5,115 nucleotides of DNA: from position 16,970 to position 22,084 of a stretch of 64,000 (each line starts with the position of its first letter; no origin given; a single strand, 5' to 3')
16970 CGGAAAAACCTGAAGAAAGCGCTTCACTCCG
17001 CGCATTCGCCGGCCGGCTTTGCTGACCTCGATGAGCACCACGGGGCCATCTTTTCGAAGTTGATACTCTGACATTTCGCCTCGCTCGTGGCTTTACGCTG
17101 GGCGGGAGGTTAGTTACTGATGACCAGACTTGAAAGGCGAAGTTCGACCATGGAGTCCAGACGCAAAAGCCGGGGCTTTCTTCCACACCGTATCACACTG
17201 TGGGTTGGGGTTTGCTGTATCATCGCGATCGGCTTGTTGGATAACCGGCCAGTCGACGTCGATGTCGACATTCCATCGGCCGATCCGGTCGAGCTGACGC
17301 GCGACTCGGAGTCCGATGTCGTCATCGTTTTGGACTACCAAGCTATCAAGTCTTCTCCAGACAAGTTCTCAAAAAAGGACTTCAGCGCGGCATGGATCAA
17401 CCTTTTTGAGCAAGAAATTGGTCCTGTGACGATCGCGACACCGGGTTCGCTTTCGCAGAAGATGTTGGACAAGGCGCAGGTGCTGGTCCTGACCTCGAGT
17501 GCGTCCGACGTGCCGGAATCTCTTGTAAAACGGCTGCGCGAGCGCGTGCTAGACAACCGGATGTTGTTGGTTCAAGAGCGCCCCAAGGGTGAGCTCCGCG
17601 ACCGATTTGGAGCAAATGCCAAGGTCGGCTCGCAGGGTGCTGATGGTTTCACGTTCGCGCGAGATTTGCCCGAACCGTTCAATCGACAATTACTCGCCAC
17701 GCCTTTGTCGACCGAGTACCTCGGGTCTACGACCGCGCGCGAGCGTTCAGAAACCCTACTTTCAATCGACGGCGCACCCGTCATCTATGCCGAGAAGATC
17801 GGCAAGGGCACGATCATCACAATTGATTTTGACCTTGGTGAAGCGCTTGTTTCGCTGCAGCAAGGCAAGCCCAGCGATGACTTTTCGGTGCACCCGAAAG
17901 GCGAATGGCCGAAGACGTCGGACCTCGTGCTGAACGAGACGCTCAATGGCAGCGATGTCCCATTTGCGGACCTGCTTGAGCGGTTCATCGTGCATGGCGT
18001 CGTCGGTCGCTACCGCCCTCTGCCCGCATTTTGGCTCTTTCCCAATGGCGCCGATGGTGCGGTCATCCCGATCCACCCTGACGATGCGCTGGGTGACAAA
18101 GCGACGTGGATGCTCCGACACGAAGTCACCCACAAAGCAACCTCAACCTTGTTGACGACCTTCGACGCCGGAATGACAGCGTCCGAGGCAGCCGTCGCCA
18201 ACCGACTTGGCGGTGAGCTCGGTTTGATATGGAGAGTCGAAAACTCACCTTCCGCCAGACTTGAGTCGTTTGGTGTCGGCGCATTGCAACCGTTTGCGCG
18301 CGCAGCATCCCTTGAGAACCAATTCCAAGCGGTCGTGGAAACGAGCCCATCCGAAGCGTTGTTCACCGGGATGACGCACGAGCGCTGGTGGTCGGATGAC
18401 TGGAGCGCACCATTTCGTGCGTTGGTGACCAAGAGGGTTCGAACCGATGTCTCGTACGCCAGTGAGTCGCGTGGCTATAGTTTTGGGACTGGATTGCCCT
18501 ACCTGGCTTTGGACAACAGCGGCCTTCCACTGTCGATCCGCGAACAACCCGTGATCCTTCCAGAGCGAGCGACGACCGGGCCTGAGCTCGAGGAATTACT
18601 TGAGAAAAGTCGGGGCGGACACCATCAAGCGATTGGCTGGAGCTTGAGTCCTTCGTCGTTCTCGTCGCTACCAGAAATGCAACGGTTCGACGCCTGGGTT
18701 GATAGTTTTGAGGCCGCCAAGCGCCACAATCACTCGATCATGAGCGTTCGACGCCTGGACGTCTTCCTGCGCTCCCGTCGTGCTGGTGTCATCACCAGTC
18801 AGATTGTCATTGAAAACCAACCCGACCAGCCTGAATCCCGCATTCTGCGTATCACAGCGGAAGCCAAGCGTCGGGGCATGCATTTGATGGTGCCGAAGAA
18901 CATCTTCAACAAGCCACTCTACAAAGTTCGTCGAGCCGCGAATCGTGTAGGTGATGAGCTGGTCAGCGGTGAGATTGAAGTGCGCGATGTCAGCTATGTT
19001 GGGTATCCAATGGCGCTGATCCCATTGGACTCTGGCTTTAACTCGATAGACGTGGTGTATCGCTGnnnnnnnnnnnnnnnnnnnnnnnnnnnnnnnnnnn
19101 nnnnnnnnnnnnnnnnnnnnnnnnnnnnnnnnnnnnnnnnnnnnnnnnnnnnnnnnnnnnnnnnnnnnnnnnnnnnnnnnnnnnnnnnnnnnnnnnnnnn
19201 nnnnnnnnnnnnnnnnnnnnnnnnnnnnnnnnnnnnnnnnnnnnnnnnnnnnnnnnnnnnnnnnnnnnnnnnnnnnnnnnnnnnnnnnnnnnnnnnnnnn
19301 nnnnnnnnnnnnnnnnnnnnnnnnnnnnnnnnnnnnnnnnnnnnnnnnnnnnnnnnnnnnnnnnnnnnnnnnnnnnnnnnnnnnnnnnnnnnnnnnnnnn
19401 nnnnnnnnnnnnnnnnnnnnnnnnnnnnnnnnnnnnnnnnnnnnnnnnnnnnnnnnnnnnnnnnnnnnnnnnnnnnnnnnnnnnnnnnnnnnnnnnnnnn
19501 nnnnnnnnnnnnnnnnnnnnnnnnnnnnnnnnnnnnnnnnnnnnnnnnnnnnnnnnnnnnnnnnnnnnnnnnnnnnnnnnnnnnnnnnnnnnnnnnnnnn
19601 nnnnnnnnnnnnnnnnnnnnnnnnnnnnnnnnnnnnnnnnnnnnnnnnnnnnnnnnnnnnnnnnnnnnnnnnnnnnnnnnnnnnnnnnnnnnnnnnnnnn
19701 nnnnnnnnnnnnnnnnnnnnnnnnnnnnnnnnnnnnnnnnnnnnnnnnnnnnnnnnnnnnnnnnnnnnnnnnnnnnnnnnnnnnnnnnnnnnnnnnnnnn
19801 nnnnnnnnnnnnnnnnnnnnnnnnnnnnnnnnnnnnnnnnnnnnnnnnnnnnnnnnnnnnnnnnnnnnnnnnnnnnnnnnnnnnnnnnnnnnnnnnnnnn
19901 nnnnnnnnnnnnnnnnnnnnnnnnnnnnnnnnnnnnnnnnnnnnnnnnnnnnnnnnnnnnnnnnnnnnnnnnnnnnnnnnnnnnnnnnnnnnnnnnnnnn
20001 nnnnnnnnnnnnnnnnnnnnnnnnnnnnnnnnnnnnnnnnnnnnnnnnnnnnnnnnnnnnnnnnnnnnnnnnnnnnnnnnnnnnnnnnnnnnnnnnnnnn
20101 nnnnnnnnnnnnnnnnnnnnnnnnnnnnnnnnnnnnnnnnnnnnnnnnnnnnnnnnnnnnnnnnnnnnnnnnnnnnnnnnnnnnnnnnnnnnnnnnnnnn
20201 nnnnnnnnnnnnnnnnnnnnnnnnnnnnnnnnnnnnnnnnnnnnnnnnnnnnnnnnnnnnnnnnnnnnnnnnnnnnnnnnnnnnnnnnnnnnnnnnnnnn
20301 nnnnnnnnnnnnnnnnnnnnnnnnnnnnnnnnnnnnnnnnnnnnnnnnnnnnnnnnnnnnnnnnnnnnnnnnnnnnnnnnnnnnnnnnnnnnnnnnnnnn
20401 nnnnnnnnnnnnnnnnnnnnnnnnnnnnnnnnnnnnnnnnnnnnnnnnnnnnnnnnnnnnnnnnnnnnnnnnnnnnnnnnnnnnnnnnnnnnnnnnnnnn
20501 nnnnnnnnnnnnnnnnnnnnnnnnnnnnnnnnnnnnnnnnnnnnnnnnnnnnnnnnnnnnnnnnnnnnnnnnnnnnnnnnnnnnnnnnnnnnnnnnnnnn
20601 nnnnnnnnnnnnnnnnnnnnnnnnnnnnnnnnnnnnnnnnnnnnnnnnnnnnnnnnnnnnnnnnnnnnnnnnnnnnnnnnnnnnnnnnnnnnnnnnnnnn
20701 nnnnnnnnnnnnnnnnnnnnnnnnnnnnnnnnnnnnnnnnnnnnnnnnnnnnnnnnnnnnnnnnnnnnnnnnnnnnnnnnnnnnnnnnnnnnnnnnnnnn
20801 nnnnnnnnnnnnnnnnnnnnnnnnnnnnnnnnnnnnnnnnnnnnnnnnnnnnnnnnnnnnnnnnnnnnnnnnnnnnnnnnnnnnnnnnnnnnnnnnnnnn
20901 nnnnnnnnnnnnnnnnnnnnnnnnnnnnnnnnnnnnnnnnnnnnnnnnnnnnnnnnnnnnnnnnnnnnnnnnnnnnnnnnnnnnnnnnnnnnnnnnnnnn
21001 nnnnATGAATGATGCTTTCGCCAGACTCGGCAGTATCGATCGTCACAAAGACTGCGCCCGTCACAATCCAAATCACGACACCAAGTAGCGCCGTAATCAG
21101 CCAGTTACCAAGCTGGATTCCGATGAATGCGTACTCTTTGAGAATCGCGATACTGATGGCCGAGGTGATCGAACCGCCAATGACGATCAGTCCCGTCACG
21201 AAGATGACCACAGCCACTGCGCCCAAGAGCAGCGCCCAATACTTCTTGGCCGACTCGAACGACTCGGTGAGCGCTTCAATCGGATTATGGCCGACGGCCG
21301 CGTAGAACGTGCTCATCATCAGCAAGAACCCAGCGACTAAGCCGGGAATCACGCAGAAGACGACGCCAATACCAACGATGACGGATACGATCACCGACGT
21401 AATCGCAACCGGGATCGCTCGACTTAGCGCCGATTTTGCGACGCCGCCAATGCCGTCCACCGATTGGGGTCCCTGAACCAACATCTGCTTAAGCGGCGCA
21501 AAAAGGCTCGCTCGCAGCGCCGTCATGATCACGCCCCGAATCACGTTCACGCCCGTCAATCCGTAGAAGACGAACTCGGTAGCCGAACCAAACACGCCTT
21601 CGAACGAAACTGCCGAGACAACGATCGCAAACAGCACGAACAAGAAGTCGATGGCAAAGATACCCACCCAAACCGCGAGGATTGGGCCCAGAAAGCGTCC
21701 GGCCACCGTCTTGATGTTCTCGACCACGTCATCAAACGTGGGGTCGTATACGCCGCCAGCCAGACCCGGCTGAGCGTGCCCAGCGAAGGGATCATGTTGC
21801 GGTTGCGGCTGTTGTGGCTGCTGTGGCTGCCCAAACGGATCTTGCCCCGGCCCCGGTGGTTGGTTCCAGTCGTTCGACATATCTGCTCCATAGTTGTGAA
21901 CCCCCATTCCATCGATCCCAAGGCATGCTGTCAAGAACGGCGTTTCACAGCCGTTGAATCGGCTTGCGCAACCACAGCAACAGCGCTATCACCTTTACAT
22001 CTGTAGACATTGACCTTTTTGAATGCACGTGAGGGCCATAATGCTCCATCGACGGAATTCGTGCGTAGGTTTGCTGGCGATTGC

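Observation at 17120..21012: Tandem, equal-length (648 aa) membrane-anchored paralogues with ATGA coupling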

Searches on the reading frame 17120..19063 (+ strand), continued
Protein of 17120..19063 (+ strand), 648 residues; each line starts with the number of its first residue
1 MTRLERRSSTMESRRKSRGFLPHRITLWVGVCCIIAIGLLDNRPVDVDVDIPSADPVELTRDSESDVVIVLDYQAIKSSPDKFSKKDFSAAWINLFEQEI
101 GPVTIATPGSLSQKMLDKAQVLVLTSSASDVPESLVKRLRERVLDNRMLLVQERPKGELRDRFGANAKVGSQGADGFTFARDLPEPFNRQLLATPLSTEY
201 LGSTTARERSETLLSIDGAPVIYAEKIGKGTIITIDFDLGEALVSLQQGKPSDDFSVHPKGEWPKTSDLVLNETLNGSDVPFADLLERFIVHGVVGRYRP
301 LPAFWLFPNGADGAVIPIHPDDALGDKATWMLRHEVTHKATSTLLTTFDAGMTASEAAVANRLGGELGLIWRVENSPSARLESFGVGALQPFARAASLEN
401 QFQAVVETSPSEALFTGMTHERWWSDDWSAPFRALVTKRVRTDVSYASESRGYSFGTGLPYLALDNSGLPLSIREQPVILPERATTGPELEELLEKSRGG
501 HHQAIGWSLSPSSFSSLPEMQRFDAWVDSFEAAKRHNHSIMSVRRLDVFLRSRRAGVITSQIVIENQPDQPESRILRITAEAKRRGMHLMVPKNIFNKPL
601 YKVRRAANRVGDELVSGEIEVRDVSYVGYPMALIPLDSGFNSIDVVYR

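Call 82: search_protein_families(library=pfam, proteins=[L037:837-3023:+, L043:474-2528:+, L044:5556-7931:+, L042:14009-16123:+, L046:6907-9003:+, L027:13679-15895:-, L046:5239-6771:+, L027:9980-10324:+, L042:12347-13972:+], max_evalue=0.01)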
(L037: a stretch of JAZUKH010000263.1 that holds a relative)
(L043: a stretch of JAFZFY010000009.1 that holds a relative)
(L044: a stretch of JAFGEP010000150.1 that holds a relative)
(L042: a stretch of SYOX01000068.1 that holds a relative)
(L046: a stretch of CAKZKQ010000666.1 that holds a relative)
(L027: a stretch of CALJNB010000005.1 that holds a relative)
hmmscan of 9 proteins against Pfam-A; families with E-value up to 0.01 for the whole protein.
L037:837-3023:+ (729 aa): 8 families
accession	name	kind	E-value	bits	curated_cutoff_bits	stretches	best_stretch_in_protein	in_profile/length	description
PF00069.31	Pkinase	-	1.4e-48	166.1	31.7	1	64-319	2-253/263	Protein kinase domain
PF07714.23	PK_Tyr_Ser-Thr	-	2.6e-26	92.9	23.1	1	66-318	4-249/258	Protein tyrosine and serine/threonine kinase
PF13240.11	Zn_Ribbon_1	-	3.1e-07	30.4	25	1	21-42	2-23/23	zinc-ribbon domain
PF01636.29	APH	-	8.5e-05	22.9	23.2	0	164-217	150-201/239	Phosphotransferase enzyme family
PF06293.20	Kdo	-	0.00063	19.7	21.3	1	138-211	93-167/207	Lipopolysaccharide kinase (Kdo/WaaP) family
PF12773.13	DZR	-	0.0027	18.2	27.3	1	21-40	1-20/45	Double zinc ribbon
PF13248.11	Zn_ribbon_3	-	0.0032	17.3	27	1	20-41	4-25/26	zinc-ribbon domain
PF24460.1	DUF7575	-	0.0069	16.2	28.5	0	18-42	3-27/28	Domain of unknown function (DUF7575)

L043:474-2528:+ (685 aa): 8 families
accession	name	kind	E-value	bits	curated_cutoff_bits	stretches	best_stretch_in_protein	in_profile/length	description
PF00069.31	Pkinase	-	3.1e-46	158.3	31.7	1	65-322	2-254/263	Protein kinase domain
PF07714.23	PK_Tyr_Ser-Thr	-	1.9e-27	96.7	23.1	1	67-319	4-249/258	Protein tyrosine and serine/threonine kinase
PF13248.11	Zn_ribbon_3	-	0.00012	21.8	27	1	17-42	1-26/26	zinc-ribbon domain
PF17667.7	Pkinase_fungal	-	0.00022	20.5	24.1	1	179-259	302-382/387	Fungal protein kinase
PF12172.15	zf-ChsH2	-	0.00028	21.1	23.2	1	20-43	13-36/37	ChsH2, rubredoxin-like zinc ribbon domain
PF17032.10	Zn_ribbon_15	-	0.00093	20.4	28.9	1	12-39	46-73/73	zinc-ribbon family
PF12773.13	DZR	-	0.0013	19.3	27.3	1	18-39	24-45/45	Double zinc ribbon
PF13240.11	Zn_Ribbon_1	-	0.0033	17.6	25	1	20-41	1-22/23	zinc-ribbon domain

L044:5556-7931:+ (792 aa): 21 families
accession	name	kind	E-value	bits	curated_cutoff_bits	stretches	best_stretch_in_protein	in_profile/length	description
PF00069.31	Pkinase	-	2.6e-54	184.8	31.7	1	537-780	1-253/263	Protein kinase domain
PF07714.23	PK_Tyr_Ser-Thr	-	6.3e-36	124.4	23.1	1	539-779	3-249/258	Protein tyrosine and serine/threonine kinase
PF07719.23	TPR_2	-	5.1e-13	48.5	27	0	453-479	5-31/34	Tetratricopeptide repeat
PF14938.12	SNAP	-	3.5e-11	43.5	25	1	71-181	57-169/282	Soluble NSF attachment protein, SNAP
PF12895.13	ANAPC3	-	8.4e-11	42.4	27.2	1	381-431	27-75/82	Anaphase-promoting complex, cyclosome, subunit 3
PF24762.1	TPR_IF140-IFT172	-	4.4e-10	39.2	26.8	2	313-419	183-291/486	IF140/IFT172 TPR domain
PF13428.12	TPR_14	-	9.3e-10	38.7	23.5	0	451-483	3-35/44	Tetratricopeptide repeat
PF14559.12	TPR_19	-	1.4e-09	38.6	25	1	422-482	1-58/68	Tetratricopeptide repeat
PF13181.12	TPR_8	-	3.2e-09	36.6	25.7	0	124-146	4-26/34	Tetratricopeptide repeat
PF23774.1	TPR_GEMI5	-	4.8e-09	36.5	33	0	124-159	134-169/209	GEMI5 TPR domain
PF00637.26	Clathrin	-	5.3e-08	33.1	29.6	0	113-169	75-131/143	Region in Clathrin and VPS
PF13174.12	TPR_6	-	7.5e-08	33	26.3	0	453-476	4-27/33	Tetratricopeptide repeat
PF25170.1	TPR_WDR35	-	8.5e-08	32.5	27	1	211-245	10-44/68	WD repeat-containing protein 35, TPR repeats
PF00515.34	TPR_1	-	2.4e-07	30.7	27.8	0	453-479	5-31/34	Tetratricopeptide repeat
PF03109.22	ABC1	-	1.6e-06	27.9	22.9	1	610-691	143-223/244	ABC1 atypical kinase-like domain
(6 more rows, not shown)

L042:14009-16123:+ (705 aa): 8 families
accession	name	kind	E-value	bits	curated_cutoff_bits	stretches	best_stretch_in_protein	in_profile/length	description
PF00069.31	Pkinase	-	2.2e-48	165.4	31.7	1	25-288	1-255/263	Protein kinase domain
PF07714.23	PK_Tyr_Ser-Thr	-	2.9e-27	96.1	23.1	1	26-284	2-248/258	Protein tyrosine and serine/threonine kinase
PF08308.17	PEGA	-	7.9e-10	38.9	20.8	1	639-702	3-66/71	PEGA domain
PF03109.22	ABC1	-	3e-06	27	22.9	1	95-181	140-219/244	ABC1 atypical kinase-like domain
PF01636.29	APH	-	5.6e-06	26.7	23.2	1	125-176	148-197/239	Phosphotransferase enzyme family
PF06293.20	Kdo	-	0.0011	19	21.3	1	111-174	104-167/207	Lipopolysaccharide kinase (Kdo/WaaP) family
PF17667.7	Pkinase_fungal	-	0.0055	15.9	24.1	1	138-224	299-378/387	Fungal protein kinase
PF13095.12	FTA2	-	0.0086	16.2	30.2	0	100-157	142-203/214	Kinetochore Sim4 complex subunit FTA2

L046:6907-9003:+ (699 aa): 6 families
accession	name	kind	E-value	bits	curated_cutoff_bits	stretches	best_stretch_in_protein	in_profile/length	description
PF00069.31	Pkinase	-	3.9e-49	167.8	31.7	1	25-291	1-257/263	Protein kinase domain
PF07714.23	PK_Tyr_Ser-Thr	-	7.4e-29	101.3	23.1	1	26-284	2-248/258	Protein tyrosine and serine/threonine kinase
PF01636.29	APH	-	4.4e-08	33.6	23.2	1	129-176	152-197/239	Phosphotransferase enzyme family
PF08308.17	PEGA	-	2e-07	31.2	20.8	1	633-696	3-66/71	PEGA domain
PF03109.22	ABC1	-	2.5e-06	27.3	22.9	1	101-181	144-219/244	ABC1 atypical kinase-like domain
PF17667.7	Pkinase_fungal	-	0.00044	19.5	24.1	1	126-224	287-378/387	Fungal protein kinase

L027:13679-15895:- (739 aa): 7 families
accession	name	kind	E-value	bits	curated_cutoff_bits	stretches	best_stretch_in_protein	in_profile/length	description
PF00069.31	Pkinase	-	1.7e-39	136.3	31.7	1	11-273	1-253/263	Protein kinase domain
PF07714.23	PK_Tyr_Ser-Thr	-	1e-29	104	23.1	1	13-271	3-248/258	Protein tyrosine and serine/threonine kinase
PF08308.17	PEGA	-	8.5e-19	67.7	20.8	2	428-482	3-56/71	PEGA domain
PF12330.14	Haspin_kinase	-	0.001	18.6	25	0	141-182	223-264/364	Haspin like kinase domain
PF03109.22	ABC1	-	0.0034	17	22.9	1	144-175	187-218/244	ABC1 atypical kinase-like domain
PF01636.29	APH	-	0.0086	16.3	23.2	0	144-172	169-198/239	Phosphotransferase enzyme family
PF17667.7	Pkinase_fungal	-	0.0087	15.3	24.1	0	144-200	307-368/387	Fungal protein kinase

L046:5239-6771:+ (511 aa): 1 family
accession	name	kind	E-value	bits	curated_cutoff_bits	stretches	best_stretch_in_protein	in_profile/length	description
PF03349.22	Toluene_X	-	4.9e-12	45.5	29.7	1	91-463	7-373/421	Outer membrane protein transport protein (OMPP1/FadL/TodX)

L027:9980-10324:+ (115 aa): 2 families
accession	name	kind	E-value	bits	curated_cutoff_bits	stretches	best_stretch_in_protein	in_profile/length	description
PF13473.12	Cupredoxin_1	-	4.2e-11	43.2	27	1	10-114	4-104/104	Cupredoxin-like domain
PF00127.26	Copper-bind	-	0.00046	21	21.2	0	44-115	13-99/99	Copper binding proteins, plastocyanin/azurin family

L042:12347-13972:+ (542 aa): 0 families

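Call 88: search_protein_families(library=pfam, alignment_id=A3, max_evalue=10)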
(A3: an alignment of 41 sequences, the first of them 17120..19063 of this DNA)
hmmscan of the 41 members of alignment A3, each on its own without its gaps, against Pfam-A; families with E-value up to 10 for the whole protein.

A. member 1, window:17120-19063:+ (648 aa): 0 families

B. families by the number of members that match (of 41 scanned): 10 families
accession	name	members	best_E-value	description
PF14258.12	DUF4350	6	0.00071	Domain of unknown function (DUF4350)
PF24157.1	DUF7408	1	0.006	Domain of unknown function (DUF7408)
PF14602.12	Hexapep_2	1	0.013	Hexapeptide repeat of succinyl-transferase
PF01816.23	LRV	1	0.045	Leucine rich repeat variant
PF01773.25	Nucleos_tra2_N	1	0.12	Na+ dependent nucleoside transporter N-terminus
PF22369.2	GLMA_2nd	1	0.14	GLMA-like, second domain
PF09327.17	Phage_Tail_Tip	1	0.15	Bacteriophage tail tip fiber protein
PF19816.4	DUF6299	1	0.24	Family of unknown function (DUF6299)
PF18531.7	Polo_box_2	1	0.25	Polo box domain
PF01522.26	Polysacc_deac_1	1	0.25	Polysaccharide deacetylase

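Call 92: list_cluster_members(proteins=[P0001, P0081])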
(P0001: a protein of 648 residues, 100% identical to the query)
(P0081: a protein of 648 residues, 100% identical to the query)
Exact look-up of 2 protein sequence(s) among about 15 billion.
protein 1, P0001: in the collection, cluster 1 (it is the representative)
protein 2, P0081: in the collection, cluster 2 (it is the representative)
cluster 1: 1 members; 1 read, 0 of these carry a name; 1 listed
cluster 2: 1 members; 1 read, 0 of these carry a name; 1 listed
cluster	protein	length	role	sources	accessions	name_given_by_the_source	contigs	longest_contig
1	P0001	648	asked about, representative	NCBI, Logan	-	-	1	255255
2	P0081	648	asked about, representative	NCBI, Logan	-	-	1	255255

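Call 93: find_encoding_contigs(protein=P0001, flank=10000, max_places=1)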
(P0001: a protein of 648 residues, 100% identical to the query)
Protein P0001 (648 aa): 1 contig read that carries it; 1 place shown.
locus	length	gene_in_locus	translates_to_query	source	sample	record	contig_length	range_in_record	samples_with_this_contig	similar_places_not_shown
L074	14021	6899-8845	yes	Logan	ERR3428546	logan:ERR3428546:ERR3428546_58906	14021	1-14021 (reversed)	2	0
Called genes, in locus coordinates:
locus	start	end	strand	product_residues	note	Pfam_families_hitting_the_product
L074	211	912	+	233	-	PF07719:TPR_2 (faint), PF13174:TPR_6 (faint), PF13181:TPR_8 (faint), PF13428:TPR_14 (faint), PF13432:TPR_16, PF13424:TPR_12, PF00515:TPR_1 (weak), PF13371:TPR_9 (weak), +8 more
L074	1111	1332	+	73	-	PF00313:CSD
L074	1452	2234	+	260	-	PF00498:FHA, PF16697:Yop-YscD_cpl (weak), PF00498:FHA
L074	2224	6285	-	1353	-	PF13414:TPR_11 (weak), PF23914:TPR_CcmH_CycH (weak), PF13371:TPR_9 (weak), PF13432:TPR_16 (weak), PF14559:TPR_19, PF13424:TPR_12, PF13414:TPR_11, PF13646:HEAT_2, +23 more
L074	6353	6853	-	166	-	-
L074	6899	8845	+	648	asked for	-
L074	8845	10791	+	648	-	-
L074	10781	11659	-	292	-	-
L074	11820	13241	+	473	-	PF03349:Toluene_X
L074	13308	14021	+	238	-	?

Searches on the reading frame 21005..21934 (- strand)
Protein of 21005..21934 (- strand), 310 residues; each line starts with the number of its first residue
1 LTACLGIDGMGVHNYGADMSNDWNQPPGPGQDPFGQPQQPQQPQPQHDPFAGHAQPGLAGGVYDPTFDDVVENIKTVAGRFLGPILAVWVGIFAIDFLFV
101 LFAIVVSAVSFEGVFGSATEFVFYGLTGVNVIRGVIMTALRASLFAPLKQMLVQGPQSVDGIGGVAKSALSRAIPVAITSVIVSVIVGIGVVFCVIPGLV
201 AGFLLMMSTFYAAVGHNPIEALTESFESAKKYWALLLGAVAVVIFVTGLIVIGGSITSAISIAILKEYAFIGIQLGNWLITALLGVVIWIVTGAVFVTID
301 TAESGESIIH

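Call 12: search_protein_families(library=pfam, proteins=[window:21005-21934:-], max_evalue=0.001)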
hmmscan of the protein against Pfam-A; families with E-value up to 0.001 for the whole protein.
window:21005-21934:- (310 aa): 0 families

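Call 59: search_protein_families(library=pfam, proteins=[window:21005-21934:-], max_evalue=1)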
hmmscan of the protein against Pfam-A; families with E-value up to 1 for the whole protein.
window:21005-21934:- (310 aa): 0 families
